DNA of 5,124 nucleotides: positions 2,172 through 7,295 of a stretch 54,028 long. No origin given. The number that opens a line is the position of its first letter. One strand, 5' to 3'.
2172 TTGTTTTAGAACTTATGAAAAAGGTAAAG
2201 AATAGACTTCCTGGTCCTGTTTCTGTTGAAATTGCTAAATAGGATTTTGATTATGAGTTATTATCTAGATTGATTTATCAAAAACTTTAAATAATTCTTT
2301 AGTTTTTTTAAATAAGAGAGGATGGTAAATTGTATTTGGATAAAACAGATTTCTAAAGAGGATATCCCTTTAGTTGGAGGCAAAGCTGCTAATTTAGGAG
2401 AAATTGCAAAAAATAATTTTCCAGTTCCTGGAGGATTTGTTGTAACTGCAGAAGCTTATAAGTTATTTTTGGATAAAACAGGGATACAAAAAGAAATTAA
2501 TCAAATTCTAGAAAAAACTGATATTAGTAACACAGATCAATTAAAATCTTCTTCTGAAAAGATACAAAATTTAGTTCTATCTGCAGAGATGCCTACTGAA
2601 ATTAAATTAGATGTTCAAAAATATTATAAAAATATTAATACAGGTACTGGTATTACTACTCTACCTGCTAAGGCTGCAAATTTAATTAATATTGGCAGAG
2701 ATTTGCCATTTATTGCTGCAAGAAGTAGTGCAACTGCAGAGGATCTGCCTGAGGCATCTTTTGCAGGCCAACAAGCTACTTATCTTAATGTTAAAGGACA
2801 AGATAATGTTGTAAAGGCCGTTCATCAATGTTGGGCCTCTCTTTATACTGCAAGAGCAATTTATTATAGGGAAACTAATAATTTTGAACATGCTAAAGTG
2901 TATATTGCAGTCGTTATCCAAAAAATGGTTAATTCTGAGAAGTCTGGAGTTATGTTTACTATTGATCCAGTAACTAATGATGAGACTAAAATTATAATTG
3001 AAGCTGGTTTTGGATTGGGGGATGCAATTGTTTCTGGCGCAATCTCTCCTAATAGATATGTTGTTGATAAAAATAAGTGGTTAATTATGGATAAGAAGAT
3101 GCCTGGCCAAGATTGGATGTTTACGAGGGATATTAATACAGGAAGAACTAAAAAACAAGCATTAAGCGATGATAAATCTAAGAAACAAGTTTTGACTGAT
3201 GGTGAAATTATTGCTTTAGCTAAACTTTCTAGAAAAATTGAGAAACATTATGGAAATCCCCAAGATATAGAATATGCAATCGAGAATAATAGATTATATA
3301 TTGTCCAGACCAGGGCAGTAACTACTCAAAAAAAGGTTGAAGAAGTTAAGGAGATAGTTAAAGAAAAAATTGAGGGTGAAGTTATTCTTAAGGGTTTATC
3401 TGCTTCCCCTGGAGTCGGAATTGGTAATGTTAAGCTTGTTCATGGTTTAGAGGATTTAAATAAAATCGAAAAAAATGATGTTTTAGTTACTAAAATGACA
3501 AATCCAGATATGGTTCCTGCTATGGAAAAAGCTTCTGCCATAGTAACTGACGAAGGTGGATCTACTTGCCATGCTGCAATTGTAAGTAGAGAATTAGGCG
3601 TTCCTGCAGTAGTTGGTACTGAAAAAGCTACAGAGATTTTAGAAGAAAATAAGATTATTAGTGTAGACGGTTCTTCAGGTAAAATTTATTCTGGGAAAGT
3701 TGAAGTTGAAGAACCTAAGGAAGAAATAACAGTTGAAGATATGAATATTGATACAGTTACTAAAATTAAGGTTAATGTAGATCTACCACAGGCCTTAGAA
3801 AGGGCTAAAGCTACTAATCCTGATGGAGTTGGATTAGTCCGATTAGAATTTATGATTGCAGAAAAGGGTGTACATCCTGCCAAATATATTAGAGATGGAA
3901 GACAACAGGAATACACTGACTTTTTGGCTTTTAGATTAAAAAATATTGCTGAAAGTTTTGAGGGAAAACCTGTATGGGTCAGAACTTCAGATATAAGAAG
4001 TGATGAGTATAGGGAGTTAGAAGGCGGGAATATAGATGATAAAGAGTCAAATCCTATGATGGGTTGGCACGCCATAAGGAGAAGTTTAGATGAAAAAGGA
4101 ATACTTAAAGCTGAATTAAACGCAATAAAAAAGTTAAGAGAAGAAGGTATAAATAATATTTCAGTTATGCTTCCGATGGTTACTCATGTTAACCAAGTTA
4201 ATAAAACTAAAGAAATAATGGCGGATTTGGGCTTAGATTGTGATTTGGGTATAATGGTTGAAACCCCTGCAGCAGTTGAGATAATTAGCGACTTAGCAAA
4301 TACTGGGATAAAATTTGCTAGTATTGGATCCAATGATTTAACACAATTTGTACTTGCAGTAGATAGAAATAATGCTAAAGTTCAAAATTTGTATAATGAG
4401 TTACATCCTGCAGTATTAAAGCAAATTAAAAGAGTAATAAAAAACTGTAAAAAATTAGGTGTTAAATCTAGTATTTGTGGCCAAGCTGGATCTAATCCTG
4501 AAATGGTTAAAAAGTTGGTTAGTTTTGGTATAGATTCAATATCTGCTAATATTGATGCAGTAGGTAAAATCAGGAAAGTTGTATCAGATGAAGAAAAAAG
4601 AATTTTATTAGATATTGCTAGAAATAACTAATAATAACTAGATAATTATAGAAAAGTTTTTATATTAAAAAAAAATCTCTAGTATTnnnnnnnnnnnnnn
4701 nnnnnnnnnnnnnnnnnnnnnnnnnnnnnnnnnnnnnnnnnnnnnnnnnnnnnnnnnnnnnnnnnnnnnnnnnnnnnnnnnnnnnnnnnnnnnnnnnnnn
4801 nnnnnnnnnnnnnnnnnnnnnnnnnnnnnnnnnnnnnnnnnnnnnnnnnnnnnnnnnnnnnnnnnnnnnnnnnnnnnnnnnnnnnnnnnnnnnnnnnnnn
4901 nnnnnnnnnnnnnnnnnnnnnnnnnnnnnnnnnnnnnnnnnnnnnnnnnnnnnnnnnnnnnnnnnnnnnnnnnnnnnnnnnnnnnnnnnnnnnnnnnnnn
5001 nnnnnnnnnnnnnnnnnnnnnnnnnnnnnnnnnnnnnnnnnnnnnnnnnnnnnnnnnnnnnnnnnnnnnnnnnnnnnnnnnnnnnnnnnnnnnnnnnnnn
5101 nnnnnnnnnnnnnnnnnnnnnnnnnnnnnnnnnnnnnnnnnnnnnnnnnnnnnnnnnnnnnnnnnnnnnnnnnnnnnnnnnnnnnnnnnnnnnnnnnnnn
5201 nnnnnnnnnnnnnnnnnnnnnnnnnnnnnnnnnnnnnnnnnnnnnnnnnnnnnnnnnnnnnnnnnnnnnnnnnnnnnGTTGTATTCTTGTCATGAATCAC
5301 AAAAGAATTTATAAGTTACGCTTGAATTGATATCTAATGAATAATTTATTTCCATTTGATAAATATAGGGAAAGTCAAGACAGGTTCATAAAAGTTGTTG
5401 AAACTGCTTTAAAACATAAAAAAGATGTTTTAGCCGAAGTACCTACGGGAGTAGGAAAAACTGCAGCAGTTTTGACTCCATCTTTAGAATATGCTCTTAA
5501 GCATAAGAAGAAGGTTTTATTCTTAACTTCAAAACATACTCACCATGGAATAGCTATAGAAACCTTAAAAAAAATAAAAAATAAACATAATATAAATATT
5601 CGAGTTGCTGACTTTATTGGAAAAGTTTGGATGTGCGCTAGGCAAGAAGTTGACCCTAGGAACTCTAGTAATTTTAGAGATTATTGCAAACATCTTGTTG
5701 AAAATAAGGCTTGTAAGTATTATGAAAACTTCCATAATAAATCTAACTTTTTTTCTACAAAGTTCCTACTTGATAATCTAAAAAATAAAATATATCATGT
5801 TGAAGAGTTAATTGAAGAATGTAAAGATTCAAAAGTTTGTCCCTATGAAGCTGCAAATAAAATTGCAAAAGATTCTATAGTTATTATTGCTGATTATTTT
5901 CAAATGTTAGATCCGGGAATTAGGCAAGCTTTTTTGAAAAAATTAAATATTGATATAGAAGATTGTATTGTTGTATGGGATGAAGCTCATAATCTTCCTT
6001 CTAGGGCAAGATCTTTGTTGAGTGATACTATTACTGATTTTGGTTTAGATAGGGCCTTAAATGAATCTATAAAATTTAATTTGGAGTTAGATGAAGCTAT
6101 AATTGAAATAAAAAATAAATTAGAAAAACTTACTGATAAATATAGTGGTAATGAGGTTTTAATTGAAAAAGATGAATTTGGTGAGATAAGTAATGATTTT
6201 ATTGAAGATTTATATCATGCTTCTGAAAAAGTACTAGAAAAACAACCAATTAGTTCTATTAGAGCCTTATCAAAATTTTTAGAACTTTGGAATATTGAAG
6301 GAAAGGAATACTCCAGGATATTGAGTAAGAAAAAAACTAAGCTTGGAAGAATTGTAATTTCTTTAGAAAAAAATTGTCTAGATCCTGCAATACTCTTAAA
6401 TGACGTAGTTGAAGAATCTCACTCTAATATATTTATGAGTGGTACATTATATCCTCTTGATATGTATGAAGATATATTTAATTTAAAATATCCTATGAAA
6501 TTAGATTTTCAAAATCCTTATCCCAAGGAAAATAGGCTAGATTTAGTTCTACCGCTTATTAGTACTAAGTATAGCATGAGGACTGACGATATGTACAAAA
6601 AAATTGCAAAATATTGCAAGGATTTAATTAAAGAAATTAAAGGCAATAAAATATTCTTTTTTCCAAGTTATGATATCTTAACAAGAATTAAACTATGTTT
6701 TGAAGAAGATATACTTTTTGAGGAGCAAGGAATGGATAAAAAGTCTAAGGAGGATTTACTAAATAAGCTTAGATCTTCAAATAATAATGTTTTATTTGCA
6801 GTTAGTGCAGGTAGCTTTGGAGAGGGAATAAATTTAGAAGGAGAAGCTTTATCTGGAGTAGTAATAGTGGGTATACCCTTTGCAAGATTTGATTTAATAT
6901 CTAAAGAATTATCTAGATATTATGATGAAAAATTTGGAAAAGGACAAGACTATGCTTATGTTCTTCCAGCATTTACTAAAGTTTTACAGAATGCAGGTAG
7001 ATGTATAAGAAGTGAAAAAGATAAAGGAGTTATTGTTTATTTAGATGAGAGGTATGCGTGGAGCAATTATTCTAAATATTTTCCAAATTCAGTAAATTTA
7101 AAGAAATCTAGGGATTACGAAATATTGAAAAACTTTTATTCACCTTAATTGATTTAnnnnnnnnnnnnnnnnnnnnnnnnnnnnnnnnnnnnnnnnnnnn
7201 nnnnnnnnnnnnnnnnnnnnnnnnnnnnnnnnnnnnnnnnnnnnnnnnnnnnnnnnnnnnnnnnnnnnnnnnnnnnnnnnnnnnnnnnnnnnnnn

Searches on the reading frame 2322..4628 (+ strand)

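Call 52: search_protein_families(library=pfam, proteins=[window:2322-4628:+], max_evalue=0.00001)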
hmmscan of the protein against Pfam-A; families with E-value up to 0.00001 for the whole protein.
window:2322-4628:+ (769 aa): 3 families
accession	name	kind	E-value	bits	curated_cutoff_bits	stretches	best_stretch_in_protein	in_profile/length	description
PF01326.24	PPDK_N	-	1.5e-107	360.1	27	1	16-347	2-323/328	Pyruvate phosphate dikinase, AMP/ATP-binding domain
PF02896.24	PEP-utilizers_C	-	1.8e-74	251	22.8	1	476-756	14-290/293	PEP-utilising enzyme, PEP-binding domain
PF00391.29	PEP-utilizers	-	4.9e-28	97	23.1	1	382-453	1-72/72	PEP-utilising enzyme, mobile domain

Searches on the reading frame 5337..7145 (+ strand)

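Call 52: search_protein_families(library=pfam, proteins=[window:5337-7145:+], max_evalue=0.00001)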
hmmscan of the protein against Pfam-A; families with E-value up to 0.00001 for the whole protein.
window:5337-7145:+ (603 aa): 5 families
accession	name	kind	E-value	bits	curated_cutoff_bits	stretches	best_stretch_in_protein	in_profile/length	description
PF13307.12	Helicase_C_2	-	2.3e-41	142.1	25.3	1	429-586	3-167/170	Helicase C-terminal domain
PF06733.21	DEAD_2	-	1.8e-24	86.8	21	1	73-233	12-168/172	DEAD_2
PF06777.17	HBB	-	4e-15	56.4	30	1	276-413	57-189/190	Helical and beta-bridge domain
PF00270.35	DEAD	-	1.5e-07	31.8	26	1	20-95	7-81/167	DEAD/DEAH box helicase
PF04851.21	ResIII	-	4.2e-06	27.2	22.5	0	10-85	4-81/164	Type III restriction enzyme, res subunit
